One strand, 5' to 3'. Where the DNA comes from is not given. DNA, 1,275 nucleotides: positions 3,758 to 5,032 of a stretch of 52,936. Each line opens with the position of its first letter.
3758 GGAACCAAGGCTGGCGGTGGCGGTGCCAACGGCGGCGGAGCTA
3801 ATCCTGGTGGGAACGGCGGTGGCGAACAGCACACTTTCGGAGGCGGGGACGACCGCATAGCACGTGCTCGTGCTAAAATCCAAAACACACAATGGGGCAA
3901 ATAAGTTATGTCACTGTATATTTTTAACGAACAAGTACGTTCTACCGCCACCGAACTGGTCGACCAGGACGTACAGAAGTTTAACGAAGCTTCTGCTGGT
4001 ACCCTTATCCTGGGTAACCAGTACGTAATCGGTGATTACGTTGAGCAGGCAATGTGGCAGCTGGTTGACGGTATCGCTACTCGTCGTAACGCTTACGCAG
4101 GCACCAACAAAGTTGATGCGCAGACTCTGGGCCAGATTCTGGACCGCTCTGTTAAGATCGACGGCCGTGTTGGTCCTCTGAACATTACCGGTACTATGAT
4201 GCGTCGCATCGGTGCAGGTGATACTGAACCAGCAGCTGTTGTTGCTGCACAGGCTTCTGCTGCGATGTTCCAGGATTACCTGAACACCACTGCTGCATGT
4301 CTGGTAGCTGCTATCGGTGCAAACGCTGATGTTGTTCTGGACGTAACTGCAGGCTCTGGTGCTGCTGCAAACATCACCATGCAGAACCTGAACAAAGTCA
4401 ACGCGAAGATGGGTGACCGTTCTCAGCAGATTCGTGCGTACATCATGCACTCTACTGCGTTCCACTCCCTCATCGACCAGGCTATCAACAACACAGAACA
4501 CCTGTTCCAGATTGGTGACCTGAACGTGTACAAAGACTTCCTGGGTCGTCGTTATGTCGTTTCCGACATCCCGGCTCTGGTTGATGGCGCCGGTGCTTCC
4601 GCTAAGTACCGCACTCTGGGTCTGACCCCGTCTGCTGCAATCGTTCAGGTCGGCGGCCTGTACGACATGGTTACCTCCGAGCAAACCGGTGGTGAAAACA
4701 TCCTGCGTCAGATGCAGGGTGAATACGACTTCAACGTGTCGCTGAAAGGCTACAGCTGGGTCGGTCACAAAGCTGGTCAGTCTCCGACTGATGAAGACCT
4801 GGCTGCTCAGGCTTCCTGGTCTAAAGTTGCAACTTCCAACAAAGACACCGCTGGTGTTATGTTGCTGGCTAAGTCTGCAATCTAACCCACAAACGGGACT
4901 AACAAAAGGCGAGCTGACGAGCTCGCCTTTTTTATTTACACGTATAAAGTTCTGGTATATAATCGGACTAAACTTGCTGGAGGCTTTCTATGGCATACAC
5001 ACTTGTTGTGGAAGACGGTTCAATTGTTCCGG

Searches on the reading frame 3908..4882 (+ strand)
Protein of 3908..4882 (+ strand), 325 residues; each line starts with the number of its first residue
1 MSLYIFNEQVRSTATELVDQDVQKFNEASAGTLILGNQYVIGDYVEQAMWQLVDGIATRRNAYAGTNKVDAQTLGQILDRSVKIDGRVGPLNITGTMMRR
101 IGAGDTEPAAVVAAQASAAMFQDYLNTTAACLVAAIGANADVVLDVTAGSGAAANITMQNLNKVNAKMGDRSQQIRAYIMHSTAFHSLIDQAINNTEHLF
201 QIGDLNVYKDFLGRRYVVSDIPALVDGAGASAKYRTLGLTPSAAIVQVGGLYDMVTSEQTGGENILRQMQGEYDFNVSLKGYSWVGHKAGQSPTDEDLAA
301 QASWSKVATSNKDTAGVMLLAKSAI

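Call 18: find_related_loci(query=window:3908-4882:+, collection=viral_contigs, flank=3000)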
Query window:3908-4882:+ (325 aa) in viral_contigs; peptide patterns used: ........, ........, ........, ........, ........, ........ (x = any residue, [..] = any of these).
18 stretches matched a pattern; 5 encode a relative of the query (tblastn E <= 1e-3); 5 distinct loci.
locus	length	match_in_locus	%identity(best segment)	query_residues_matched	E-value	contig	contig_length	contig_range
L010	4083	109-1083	100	1-325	0e+0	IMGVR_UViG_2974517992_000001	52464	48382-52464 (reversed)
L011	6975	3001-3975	99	1-325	0e+0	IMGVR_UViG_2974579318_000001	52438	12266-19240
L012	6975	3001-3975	96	1-325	0e+0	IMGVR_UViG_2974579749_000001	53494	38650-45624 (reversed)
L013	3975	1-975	94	1-325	0e+0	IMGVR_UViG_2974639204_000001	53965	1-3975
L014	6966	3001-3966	85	1-325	0e+0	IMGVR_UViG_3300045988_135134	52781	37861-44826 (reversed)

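Call 19: search_dna_similar(query=window:3908-4882:+, collection=phages, mode=protein, max_rows=60, rows=spread)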
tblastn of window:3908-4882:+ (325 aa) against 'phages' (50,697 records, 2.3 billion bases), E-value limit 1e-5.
Records with a match: 614; places in all: 619; records where one place covers at least 80% of the query: 605.
Best place of each record, by identity: >=99% 44; 95-99% 3; 90-95% 9; 80-90% 5; <60% 553.
By first word of the organism name: Escherichia 175; Pseudomonas 81; Acinetobacter 64; Vibrio 51; Klebsiella 49; Salmonella 47; Serratia 17; Xanthomonas 16; Stenotrophomonas 9; Pseudoalteromonas 9; and 36 more.
By host as written in the record: Escherichia coli 87; - 35; Vibrio breoganii 33; Acinetobacter baumannii 27; Pseudomonas aeruginosa 24; Klebsiella pneumoniae 15; Salmonella enterica subsp. enterica serovar Enteritidis PT1 14; Escherichia coli K-12 MG1655 12; and 192 more.
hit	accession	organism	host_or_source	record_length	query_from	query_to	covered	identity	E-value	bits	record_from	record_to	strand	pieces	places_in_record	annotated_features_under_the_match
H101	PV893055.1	Escherichia phage vB_EcoBD_211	Escherichia coli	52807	1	325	100%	100.0%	0e+0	641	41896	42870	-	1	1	record has no annotation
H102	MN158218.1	Escherichia phage BEC1-17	Escherichia coli K514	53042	1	325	100%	100.0%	0e+0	641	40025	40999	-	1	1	hypothetical protein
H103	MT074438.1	Salmonella phage rivia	Salmonella enterica subsp. enterica ...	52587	1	325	100%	99.7%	0e+0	640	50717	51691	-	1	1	major capsid protein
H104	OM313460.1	Escherichia phage vB_EcoM_IntR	Escherichia sp.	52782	1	325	100%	99.7%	0e+0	639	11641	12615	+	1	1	hypothetical protein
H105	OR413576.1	Salmonella phage SPLA11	Salmonella enterica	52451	1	325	100%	99.4%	0e+0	639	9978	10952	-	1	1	major head protein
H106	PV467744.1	Salmonella phage PK3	Salmonella sp.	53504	1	325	100%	93.8%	0e+0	605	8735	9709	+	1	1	major capsid protein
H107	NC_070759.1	Aeromonas phage pAEv1818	Aeromonas sp.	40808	1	319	98%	51.4%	5e-87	290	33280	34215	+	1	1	major capsid protein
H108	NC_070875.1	Serratia phage Scapp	Serratia marcescens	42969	1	319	98%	39.6%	1e-59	211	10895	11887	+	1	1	major capsid protein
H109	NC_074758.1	Serratia phage vB_SmaS_Opt-155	Serratia marcescens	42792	3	319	98%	38.2%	1e-46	174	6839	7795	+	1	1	putative major capsid protein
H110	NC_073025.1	Sphingomonas phage Lucius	Sphingomonas sp. PM2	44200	3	322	98%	36.9%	2e-54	197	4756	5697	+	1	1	major capsid protein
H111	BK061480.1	Pseudomonas phage vB_PaeS-D14H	Pseudomonas aeruginosa strain 3-38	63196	1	322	99%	36.1%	4e-49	181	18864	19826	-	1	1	Major capsid protein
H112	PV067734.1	Acinetobacter phage vB_AbaS-Bhz20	Acinetobacter baumannii DSM 106838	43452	3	322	98%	35.5%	1e-50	186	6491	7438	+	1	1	major head protein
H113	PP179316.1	Pseudomonas phage Pavpe01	Pseudomonas syringae P4.01.01C03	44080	3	319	98%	35.3%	3e-50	184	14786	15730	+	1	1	putative major capsid protein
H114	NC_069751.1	Stenotrophomonas phage vB_SmaS-DLP_1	Stenotrophomonas maltophilia D1585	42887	3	319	98%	35.1%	1e-47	177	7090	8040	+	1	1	major head protein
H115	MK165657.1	Pseudomonas phage vB_PaeS_SCUT-S3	Pseudomonas aeruginosa ATCC 9027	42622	3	319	98%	34.9%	2e-48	179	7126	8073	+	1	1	major capsid protein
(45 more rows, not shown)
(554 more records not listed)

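Call 20: get_annotated_region(hit=H107, flank=3000)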
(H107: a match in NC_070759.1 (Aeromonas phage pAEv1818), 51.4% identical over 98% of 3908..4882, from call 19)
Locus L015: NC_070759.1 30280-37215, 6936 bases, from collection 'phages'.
description: Aeromonas phage pAEv1818, complete genome.
organism: Aeromonas phage pAEv1818 (NCBI taxid 2908746)
taxonomy: Viruses; Duplodnaviria; Heunggongvirae; Uroviricota; Caudoviricetes; Yanchengvirus; Yanchengvirus pAEv1818
host: Aeromonas sp.; source: fresh water; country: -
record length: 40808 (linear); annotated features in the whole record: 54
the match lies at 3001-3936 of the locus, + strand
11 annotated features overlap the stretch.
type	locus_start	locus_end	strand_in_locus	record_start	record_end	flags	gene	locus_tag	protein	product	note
CDS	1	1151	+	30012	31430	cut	-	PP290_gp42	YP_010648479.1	portal protein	DUF4055 domain-containing protein [Cronobacter phage phiES15]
CDS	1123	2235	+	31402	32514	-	-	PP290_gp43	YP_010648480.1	minor capsid protein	TPA: MAG TPA: minor capsid protein [Siphoviridae sp.]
CDS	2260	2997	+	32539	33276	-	-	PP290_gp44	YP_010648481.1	head scaffolding protein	hypothetical protein B887_gp32 [Cronobacter phage phiES15]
CDS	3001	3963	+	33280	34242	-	-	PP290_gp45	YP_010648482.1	major capsid protein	major capsid protein [Cronobacter phage phiES15]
CDS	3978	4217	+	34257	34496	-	-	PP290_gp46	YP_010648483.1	tail tube protein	TPA: MAG TPA: tail tube protein [Siphoviridae sp.]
CDS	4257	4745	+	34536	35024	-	-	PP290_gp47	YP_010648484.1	head-tail adaptor Ad1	TPA: MAG TPA: putative Head Tail Connector Protein [Bacteriophage sp.]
CDS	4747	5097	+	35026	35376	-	-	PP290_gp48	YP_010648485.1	head closure Hc1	hypothetical protein HK639_09 [Escherichia phage HK639]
CDS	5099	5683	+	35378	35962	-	-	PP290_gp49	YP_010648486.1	tail completion or Neck1 protein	TPA: MAG TPA: tail component [Siphoviridae sp.]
CDS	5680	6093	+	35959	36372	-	-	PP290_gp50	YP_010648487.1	tail terminator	hypothetical protein [Escherichia phage PHB10]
CDS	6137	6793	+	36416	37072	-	-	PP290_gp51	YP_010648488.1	major tail protein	TPA: MAG TPA: tail tube protein [Siphoviridae sp.]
CDS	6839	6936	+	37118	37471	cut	-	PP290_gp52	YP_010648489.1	tail length tape measure protein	TPA: MAG TPA: tail assembly chaperone [Siphoviridae sp.]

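Call 21: get_annotated_region(hit=H108, flank=3000)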
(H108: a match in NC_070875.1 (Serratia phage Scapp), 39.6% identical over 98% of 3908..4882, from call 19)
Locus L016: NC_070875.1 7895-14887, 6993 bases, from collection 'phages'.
description: Serratia phage Scapp, complete genome.
organism: Serratia phage Scapp (NCBI taxid 2282409)
taxonomy: Viruses; Duplodnaviria; Heunggongvirae; Uroviricota; Caudoviricetes; Scappvirus; Scappvirus scapp
host: Serratia marcescens; source: activated sludge from the wastewater treament plant; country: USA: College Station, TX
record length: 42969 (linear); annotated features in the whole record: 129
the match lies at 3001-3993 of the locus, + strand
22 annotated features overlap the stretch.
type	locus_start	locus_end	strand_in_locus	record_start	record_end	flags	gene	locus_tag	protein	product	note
CDS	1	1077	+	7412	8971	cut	-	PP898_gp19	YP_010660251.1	portal protein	Has an E score of 1.22e-145 to WP_023246416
CDS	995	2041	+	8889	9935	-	-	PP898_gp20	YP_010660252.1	head assembly protein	No Shine-delgarno and an embedded start codon.; E score of 1.36e-80 to WP_032974043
regulatory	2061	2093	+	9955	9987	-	-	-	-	terminator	-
regulatory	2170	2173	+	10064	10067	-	-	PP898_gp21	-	ribosome_binding_site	CPT_Scapp_021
CDS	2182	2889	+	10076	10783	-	-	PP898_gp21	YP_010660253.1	hypothetical protein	-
regulatory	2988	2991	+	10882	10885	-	-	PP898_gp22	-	ribosome_binding_site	CPT_Scapp_022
CDS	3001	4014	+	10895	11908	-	-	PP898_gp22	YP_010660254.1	major capsid protein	E score of 6.95e-42 to YP_009044345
regulatory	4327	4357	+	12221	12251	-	-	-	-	terminator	-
regulatory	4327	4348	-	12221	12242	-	-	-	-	terminator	-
regulatory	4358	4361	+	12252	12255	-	-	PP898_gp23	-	ribosome_binding_site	CPT_Scapp_023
CDS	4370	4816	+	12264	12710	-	-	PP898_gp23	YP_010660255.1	head-tail adaptor Ad1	-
regulatory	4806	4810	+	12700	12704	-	-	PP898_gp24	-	ribosome_binding_site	CPT_Scapp_024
CDS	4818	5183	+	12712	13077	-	-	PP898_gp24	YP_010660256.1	head closure Hc1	-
regulatory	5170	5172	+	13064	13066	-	-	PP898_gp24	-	ribosome_binding_site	CPT_Scapp_025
CDS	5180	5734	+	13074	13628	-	-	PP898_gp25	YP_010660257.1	tail completion or Neck1 protein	-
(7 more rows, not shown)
